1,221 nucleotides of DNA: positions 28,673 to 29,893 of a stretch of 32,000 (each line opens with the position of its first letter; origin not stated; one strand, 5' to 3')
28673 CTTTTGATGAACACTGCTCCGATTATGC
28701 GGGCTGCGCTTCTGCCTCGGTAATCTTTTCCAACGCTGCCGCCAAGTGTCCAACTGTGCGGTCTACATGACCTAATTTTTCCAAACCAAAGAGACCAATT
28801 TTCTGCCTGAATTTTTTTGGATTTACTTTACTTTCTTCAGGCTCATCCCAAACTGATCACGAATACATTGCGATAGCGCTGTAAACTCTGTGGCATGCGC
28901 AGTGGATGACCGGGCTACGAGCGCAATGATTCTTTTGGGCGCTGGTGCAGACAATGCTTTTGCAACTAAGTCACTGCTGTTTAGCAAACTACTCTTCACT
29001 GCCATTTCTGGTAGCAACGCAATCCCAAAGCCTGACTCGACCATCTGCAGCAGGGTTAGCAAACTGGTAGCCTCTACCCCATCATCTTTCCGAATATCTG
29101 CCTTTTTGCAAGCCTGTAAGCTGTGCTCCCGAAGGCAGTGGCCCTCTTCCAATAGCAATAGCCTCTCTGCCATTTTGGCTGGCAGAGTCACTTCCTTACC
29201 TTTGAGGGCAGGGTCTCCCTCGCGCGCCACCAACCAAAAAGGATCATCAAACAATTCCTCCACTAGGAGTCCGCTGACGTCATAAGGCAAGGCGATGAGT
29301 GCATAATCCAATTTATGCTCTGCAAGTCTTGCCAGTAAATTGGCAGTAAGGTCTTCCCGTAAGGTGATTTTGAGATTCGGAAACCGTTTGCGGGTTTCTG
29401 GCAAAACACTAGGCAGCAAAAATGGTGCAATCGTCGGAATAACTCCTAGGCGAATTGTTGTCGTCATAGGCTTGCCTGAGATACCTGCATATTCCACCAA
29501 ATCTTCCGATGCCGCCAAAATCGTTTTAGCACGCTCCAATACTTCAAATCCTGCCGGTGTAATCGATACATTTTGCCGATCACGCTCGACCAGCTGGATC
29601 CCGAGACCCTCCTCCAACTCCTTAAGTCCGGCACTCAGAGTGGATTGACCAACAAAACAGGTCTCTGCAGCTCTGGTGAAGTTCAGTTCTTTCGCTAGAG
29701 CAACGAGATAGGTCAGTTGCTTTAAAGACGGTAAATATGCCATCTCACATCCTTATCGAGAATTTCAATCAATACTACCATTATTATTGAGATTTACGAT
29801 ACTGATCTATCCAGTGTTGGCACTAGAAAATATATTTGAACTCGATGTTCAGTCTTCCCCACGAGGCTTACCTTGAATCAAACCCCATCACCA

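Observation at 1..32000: Window-wide gene decay: about half of all loci are pseudogenes, with no mobile DNA involved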

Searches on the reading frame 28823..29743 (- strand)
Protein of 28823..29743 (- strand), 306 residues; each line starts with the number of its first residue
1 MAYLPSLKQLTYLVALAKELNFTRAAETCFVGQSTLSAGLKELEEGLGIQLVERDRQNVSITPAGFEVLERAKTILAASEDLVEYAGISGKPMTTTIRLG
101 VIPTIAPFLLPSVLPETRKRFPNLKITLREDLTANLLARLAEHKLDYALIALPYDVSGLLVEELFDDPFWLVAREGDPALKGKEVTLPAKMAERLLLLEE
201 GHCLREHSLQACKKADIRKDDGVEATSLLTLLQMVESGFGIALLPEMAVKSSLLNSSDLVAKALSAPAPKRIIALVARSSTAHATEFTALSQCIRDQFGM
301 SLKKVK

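Call 13: find_encoding_contigs(protein=window:28823-29743:-, flank=10000, max_places=4)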
Protein window:28823-29743:- (306 aa): no gene with exactly this product is on record in the collection.

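Call 14: find_homologous_proteins(query=window:28823-29743:-, max_evalue=1e-50)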
Query window:28823-29743:- (306 aa): 6920 proteins with E <= 1e-50 among 8000 candidates; the best 120 are listed.
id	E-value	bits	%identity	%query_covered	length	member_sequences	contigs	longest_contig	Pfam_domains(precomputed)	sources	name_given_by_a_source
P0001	3.1e-190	648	100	100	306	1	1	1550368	PF00126.34,PF03466.26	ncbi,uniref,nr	ncbi:hydrogen peroxide-inducible genes activator [Polynucleobacter necessarius]|uniref:hydrogen pero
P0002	1.2e-175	601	91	99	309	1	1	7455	PF00126.34,PF03466.26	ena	-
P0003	3.2e-174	596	90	100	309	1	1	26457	PF00126.34,PF03466.26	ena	-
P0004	3.7e-174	596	90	100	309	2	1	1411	PF00126.34,PF03466.26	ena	-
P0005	5.0e-174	595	91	100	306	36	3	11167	PF00126.34,PF03466.26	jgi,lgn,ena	jgi:LysR family hydrogen peroxide-inducible transcriptional activator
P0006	1.6e-173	594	91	100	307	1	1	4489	PF00126.34,PF03466.26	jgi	jgi:LysR family hydrogen peroxide-inducible transcriptional activator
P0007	4.1e-171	586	89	100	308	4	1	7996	PF00126.34,PF03466.26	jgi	jgi:LysR family hydrogen peroxide-inducible transcriptional activator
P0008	2.7e-170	583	89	100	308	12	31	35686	PF00126.34,PF03466.26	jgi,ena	-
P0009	8.7e-170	581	89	100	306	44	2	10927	PF00126.34,PF03466.26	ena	-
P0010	9.9e-170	581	88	100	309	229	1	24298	PF00126.34,PF03466.26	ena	-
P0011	1.6e-168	577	89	100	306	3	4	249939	PF00126.34,PF03466.26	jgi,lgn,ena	-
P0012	1.9e-168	577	88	99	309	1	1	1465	PF00126.34,PF03466.26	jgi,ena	jgi:LysR family hydrogen peroxide-inducible transcriptional activator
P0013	6.2e-167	572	89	99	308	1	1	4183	PF00126.34,PF03466.26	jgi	jgi:LysR family hydrogen peroxide-inducible transcriptional activator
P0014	7.5e-167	572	88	99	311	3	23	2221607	PF00126.34,PF03466.26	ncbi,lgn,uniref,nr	ncbi:hydrogen peroxide-inducible genes activator [Polynucleobacter asymbioticus]|uniref:Transcriptio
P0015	8.1e-167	572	88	99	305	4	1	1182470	PF00126.34,PF03466.26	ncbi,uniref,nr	ncbi:hydrogen peroxide-inducible genes activator [Polynucleobacter sp. UK-Kesae-W10]|uniref:hydrogen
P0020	2.6e-166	570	86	100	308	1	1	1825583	PF00126.34,PF03466.26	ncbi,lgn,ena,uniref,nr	ncbi:hydrogen peroxide-inducible genes activator [Polynucleobacter necessarius]|uniref:hydrogen pero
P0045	6.5e-156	536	85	97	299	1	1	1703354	PF00126.34,PF03466.26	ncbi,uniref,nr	ncbi:hydrogen peroxide-inducible genes activator [Polynucleobacter necessarius]|uniref:hydrogen pero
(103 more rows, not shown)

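Call 15: find_encoding_contigs(protein=P0014, flank=10000, max_places=2)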
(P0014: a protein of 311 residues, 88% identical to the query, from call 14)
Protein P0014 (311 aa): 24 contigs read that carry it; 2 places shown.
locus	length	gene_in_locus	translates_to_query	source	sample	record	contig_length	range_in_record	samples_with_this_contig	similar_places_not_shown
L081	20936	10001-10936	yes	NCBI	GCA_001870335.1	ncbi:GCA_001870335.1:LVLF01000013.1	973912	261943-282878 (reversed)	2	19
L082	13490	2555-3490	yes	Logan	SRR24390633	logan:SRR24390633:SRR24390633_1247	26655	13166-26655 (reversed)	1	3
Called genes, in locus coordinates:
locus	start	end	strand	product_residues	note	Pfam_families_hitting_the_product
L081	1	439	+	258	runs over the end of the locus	PF00106:adh_short, PF08659:KR, PF13561:adh_short_C2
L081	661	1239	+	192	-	PF00081:Sod_Fe_N, PF02777:Sod_Fe_C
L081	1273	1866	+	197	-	PF06181:Urate_ox_N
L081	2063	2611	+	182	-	PF06439:3keto-disac_hyd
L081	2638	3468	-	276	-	PF13462:Thioredoxin_4, PF01323:DSBA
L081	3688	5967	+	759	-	-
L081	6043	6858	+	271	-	-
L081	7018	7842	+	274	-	-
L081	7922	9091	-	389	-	PF01266:DAO (faint), PF07992:Pyr_redox_2, PF13738:Pyr_redox_3, PF00070:Pyr_redox, PF18113:Rbx_binding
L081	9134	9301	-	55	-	PF00301:Rubredoxin, PF21349:RUBY_RBDX (faint)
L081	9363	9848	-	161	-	PF02915:Rubrerythrin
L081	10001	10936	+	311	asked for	PF00126:HTH_1, PF03466:LysR_substrate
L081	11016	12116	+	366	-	PF00724:Oxidored_FMN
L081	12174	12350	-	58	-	-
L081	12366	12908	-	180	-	PF01292:Ni_hydr_CYTB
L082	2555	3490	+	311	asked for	PF00126:HTH_1, PF03466:LysR_substrate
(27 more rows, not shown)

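Call 16: find_encoding_contigs(protein=P0015, flank=10000, max_places=2)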
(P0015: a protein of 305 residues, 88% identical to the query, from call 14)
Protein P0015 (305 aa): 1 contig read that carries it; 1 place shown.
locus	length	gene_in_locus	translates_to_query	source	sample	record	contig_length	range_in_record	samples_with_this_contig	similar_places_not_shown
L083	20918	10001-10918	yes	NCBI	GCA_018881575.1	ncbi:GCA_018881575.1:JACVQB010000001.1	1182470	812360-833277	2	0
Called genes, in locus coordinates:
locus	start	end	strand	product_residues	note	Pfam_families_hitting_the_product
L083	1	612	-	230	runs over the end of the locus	PF00440:TetR_N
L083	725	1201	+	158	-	PF06240:COXG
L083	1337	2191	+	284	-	PF00941:FAD_binding_5, PF03450:CO_deh_flav_C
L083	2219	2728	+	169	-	PF00111:Fer2, PF01799:Fer2_2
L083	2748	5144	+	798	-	PF01315:Ald_Xan_dh_C, PF02738:MoCoBD_1, PF20256:MoCoBD_2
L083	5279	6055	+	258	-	PF00106:adh_short, PF08659:KR, PF13561:adh_short_C2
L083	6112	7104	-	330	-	PF03401:TctC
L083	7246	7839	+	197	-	PF06181:Urate_ox_N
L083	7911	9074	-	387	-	PF07992:Pyr_redox_2, PF13738:Pyr_redox_3, PF00070:Pyr_redox, PF18113:Rbx_binding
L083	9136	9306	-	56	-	PF00301:Rubredoxin, PF21349:RUBY_RBDX (faint)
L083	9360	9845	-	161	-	PF02915:Rubrerythrin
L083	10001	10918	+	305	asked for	PF00126:HTH_1, PF03466:LysR_substrate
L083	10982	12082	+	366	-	PF00724:Oxidored_FMN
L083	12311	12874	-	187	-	PF01292:Ni_hydr_CYTB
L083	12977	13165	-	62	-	-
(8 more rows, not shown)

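Call 32: find_encoding_contigs(protein=P0020, flank=10000, max_places=1)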
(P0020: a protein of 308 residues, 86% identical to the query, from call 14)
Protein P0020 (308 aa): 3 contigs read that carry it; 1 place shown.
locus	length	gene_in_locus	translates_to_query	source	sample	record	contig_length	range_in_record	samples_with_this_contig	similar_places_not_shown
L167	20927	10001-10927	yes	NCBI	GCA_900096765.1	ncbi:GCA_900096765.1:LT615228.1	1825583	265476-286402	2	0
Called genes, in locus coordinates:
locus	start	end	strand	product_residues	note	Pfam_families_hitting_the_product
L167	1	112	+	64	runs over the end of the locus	-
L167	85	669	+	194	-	PF03372:Exo_endo_phos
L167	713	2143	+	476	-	PF13091:PLDc_2, PF00614:PLDc (weak), PF13091:PLDc_2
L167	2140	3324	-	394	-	PF02515:CoA_transf_3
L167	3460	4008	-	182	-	PF00441:Acyl-CoA_dh_1, PF08028:Acyl-CoA_dh_2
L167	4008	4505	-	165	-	PF02771:Acyl-CoA_dh_N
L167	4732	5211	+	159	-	PF09335:VTT_dom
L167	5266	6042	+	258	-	PF00106:adh_short, PF08659:KR, PF13561:adh_short_C2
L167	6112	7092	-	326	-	PF03401:TctC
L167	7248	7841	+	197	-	PF06181:Urate_ox_N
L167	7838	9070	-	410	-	PF07992:Pyr_redox_2, PF13738:Pyr_redox_3 (weak), PF00070:Pyr_redox, PF18113:Rbx_binding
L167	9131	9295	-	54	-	PF00301:Rubredoxin, PF21349:RUBY_RBDX (faint)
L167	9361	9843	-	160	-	PF02915:Rubrerythrin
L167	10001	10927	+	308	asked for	PF00126:HTH_1, PF03466:LysR_substrate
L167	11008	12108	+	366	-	PF00724:Oxidored_FMN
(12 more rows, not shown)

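Call 33: find_encoding_contigs(protein=P0045, flank=10000, max_places=1)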
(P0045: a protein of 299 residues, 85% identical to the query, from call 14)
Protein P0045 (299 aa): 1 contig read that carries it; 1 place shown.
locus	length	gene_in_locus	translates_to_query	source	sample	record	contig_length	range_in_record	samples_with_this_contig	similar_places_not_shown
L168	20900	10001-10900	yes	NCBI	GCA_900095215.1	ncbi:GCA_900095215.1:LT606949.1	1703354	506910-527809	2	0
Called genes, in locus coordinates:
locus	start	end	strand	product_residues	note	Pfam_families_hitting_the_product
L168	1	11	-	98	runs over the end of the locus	PF22607:FAD_binding-like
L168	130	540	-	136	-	-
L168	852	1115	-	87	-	-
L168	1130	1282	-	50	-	-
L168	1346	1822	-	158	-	PF00440:TetR_N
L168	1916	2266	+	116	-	PF06240:COXG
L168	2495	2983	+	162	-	PF00941:FAD_binding_5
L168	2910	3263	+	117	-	PF03450:CO_deh_flav_C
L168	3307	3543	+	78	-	PF00111:Fer2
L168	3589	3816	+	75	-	PF01799:Fer2_2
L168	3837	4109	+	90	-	-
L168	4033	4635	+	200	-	PF01315:Ald_Xan_dh_C, PF02738:MoCoBD_1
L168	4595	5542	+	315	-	PF02738:MoCoBD_1, PF20256:MoCoBD_2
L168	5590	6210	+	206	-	PF20256:MoCoBD_2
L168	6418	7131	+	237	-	PF00106:adh_short, PF08659:KR, PF13561:adh_short_C2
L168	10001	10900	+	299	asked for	PF00126:HTH_1, PF03466:LysR_substrate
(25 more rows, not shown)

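Call 44: list_cluster_members(proteins=[P0001])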
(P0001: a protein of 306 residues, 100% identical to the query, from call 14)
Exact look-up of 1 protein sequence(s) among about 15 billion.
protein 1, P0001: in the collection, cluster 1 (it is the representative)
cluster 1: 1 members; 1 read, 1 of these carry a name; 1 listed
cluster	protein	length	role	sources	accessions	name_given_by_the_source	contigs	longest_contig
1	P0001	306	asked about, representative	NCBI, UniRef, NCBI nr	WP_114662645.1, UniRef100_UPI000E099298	hydrogen peroxide-inducible genes activator [Polynucleobacter necessarius] | hydrogen peroxide-inducible genes activator n=1 Tax=Polynucleobacter necessarius ...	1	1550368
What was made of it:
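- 28823..29743 (-): oxyR, intact. It is 100% identical to WP_114662645.1 of P. necessarius. Calls 14, 44.
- On Polynucleobacter necessarius (obligate Euplotes endosymbiont) chromosome: OxyR is 100% identical over its full length to WP_114662645.1 (calls 14, 44).
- Tried and rejected: The strain and its official annotation could not be retrieved; only the protein accession WP_114662645.1 and the contig length could (call 44).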
